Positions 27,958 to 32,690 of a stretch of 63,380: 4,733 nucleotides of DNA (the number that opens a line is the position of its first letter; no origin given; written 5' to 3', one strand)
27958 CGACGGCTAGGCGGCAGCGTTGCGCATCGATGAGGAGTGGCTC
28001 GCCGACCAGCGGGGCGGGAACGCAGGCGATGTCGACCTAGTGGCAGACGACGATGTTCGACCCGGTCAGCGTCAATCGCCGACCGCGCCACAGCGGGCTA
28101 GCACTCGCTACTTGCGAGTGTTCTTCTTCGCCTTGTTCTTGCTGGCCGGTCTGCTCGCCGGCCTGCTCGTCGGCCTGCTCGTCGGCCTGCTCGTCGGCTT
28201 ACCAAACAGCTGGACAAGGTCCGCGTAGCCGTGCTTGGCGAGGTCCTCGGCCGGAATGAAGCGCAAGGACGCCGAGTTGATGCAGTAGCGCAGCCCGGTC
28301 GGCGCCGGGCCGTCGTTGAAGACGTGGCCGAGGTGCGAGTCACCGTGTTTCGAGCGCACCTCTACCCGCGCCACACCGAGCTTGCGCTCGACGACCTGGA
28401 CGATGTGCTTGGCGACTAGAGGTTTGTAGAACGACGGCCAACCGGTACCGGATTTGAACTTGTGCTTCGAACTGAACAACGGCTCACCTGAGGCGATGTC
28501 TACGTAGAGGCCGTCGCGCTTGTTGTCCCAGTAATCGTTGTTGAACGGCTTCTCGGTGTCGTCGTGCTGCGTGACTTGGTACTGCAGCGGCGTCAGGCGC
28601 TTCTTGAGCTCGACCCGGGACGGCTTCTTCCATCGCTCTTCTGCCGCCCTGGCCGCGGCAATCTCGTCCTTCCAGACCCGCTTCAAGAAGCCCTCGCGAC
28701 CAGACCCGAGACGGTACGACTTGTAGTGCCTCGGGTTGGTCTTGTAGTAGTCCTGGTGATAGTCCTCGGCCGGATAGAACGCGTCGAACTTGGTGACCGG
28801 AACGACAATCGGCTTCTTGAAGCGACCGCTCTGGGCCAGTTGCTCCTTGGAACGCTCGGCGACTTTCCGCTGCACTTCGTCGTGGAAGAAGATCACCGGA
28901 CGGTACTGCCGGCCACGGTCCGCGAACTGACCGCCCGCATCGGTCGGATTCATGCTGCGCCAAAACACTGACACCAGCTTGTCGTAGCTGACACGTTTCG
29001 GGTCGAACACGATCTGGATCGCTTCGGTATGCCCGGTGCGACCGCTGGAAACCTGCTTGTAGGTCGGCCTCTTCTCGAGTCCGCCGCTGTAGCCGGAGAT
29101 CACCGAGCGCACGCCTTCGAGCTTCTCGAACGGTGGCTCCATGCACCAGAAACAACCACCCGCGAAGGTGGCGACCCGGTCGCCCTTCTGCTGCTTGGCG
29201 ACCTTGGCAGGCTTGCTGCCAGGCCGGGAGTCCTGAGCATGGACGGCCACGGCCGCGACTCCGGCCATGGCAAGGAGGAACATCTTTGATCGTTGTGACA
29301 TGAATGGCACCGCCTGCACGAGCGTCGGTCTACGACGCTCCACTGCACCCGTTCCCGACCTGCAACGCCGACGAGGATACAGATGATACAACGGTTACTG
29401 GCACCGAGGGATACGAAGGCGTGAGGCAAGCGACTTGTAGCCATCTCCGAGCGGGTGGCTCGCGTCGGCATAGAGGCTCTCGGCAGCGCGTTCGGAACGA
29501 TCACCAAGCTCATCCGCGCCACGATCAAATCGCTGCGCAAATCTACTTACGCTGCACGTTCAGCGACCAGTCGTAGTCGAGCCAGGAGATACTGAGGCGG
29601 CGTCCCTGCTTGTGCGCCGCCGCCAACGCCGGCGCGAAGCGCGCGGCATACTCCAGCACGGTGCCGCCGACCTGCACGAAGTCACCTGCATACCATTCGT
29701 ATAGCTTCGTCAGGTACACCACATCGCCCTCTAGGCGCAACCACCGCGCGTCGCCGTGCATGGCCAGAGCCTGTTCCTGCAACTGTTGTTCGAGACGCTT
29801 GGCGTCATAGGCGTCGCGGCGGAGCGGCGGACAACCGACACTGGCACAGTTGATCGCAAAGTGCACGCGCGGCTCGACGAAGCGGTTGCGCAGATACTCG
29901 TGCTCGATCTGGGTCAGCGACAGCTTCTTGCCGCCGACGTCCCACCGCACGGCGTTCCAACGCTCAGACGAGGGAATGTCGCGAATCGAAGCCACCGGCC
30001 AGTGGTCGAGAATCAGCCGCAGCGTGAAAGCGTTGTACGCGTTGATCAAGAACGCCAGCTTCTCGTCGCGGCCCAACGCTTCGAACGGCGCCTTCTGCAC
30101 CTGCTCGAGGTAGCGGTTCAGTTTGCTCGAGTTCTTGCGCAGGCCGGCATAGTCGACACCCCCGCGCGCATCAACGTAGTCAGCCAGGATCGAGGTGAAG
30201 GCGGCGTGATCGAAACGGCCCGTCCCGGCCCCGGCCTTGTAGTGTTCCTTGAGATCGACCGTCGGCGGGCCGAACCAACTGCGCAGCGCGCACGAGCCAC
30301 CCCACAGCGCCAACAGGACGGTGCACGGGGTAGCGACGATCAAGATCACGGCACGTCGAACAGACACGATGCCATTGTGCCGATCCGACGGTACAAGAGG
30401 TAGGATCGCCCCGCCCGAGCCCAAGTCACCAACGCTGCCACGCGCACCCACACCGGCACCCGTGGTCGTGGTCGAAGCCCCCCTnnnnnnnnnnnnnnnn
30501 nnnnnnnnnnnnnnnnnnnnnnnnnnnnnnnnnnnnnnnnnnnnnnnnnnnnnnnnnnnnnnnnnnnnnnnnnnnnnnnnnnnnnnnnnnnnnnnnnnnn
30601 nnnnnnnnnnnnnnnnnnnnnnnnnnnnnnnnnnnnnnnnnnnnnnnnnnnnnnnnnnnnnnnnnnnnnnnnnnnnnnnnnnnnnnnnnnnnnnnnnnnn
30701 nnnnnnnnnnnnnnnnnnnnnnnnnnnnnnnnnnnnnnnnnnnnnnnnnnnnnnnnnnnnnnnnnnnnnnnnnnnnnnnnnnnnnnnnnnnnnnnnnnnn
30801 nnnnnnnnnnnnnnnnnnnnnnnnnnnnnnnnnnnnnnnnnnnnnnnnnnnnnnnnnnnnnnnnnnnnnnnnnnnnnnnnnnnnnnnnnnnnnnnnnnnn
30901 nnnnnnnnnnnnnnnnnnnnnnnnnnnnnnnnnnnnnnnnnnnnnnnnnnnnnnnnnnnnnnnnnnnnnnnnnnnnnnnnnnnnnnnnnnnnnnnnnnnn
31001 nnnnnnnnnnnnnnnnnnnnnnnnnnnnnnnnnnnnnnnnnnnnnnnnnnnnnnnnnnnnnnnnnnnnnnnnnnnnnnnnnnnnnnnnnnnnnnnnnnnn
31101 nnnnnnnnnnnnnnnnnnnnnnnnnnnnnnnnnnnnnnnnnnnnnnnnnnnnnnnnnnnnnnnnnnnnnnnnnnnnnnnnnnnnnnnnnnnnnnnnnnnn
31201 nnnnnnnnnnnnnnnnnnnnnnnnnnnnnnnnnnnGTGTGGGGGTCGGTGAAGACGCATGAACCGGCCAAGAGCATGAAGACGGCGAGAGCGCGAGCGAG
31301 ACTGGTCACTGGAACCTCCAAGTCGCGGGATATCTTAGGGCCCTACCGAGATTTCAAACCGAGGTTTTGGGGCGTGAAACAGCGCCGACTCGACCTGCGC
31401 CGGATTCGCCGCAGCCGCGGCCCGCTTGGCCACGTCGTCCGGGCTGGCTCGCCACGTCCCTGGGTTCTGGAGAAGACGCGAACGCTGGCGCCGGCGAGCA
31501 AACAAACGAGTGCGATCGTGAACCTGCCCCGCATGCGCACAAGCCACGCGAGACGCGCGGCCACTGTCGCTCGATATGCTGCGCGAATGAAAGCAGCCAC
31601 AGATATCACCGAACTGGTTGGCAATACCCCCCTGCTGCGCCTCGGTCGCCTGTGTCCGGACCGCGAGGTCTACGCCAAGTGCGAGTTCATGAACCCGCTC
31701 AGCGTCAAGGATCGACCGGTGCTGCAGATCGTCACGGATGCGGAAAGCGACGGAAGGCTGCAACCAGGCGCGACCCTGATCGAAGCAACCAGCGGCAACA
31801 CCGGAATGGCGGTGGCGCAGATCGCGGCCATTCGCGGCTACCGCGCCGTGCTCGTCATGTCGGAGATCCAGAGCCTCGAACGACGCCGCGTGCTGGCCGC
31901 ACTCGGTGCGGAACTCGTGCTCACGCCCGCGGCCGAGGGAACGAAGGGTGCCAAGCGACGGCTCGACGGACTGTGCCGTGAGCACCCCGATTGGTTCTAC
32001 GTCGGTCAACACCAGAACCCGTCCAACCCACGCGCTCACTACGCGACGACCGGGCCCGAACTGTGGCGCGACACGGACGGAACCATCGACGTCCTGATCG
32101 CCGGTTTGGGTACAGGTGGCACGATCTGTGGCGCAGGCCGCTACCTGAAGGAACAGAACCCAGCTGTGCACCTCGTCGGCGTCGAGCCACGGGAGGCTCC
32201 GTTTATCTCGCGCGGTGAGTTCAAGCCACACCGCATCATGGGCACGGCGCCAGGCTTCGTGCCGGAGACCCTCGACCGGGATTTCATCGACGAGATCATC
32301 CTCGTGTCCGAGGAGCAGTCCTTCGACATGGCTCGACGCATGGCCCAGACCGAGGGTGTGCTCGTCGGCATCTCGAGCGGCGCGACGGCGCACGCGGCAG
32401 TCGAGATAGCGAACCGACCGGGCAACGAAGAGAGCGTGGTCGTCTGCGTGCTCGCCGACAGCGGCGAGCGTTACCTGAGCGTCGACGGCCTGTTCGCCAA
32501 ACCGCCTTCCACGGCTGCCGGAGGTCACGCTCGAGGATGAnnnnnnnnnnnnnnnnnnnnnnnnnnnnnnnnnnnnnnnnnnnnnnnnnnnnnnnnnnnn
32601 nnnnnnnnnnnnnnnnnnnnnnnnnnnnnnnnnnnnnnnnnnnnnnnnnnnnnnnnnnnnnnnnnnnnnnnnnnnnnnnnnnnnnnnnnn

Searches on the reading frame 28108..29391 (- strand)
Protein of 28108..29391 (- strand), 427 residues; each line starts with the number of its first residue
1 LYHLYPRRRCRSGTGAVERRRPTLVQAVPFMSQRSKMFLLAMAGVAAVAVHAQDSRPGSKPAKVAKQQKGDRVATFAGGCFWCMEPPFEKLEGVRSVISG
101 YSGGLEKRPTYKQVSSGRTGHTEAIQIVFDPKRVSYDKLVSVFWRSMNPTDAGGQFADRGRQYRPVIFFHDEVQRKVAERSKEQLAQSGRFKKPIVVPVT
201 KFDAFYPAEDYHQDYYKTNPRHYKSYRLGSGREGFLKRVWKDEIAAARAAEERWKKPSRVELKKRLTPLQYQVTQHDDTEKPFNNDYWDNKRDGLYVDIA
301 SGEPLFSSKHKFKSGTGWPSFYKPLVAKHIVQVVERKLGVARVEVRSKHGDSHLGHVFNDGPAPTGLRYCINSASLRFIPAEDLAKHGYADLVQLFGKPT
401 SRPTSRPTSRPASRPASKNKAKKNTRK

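Call 55: search_protein_families(library=pfam, proteins=[window:28108-29391:-], max_evalue=0.0001)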
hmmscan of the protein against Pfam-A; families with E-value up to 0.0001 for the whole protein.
window:28108-29391:- (427 aa): 2 families
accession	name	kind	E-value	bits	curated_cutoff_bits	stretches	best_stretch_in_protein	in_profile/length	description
PF01625.27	PMSR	-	3.2e-62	209.7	23.7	1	74-224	2-152/153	Peptide methionine sulfoxide reductase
PF01641.26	SelR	-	4.6e-46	156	24.9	1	266-380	1-116/116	SelR domain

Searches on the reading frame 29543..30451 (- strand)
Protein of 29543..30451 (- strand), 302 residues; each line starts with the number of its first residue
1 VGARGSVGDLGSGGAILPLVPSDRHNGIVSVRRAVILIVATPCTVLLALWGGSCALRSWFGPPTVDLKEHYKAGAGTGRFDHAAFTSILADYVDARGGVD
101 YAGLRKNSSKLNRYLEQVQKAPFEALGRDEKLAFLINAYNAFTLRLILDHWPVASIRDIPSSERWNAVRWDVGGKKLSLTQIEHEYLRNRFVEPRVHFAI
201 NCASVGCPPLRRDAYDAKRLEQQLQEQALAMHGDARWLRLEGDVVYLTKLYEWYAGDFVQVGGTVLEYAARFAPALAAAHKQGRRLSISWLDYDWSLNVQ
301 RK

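Call 55: search_protein_families(library=pfam, proteins=[window:29543-30451:-], max_evalue=0.0001)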
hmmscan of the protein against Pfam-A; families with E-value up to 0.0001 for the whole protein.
window:29543-30451:- (302 aa): 1 family
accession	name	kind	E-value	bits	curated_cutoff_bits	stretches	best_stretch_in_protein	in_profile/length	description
PF04784.19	DUF547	-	2.2e-27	95.9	27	1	124-228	2-121/125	Protein of unknown function, DUF547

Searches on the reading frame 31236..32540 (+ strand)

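Call 55: search_protein_families(library=pfam, proteins=[window:31236-32540:+], max_evalue=0.0001)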
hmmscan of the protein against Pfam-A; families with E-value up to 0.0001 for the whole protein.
window:31236-32540:+ (434 aa): 1 family
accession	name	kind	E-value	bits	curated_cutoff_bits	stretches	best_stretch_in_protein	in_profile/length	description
PF00291.31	PALP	-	1.3e-68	231.9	35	1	124-407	1-294/295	Pyridoxal-phosphate dependent enzyme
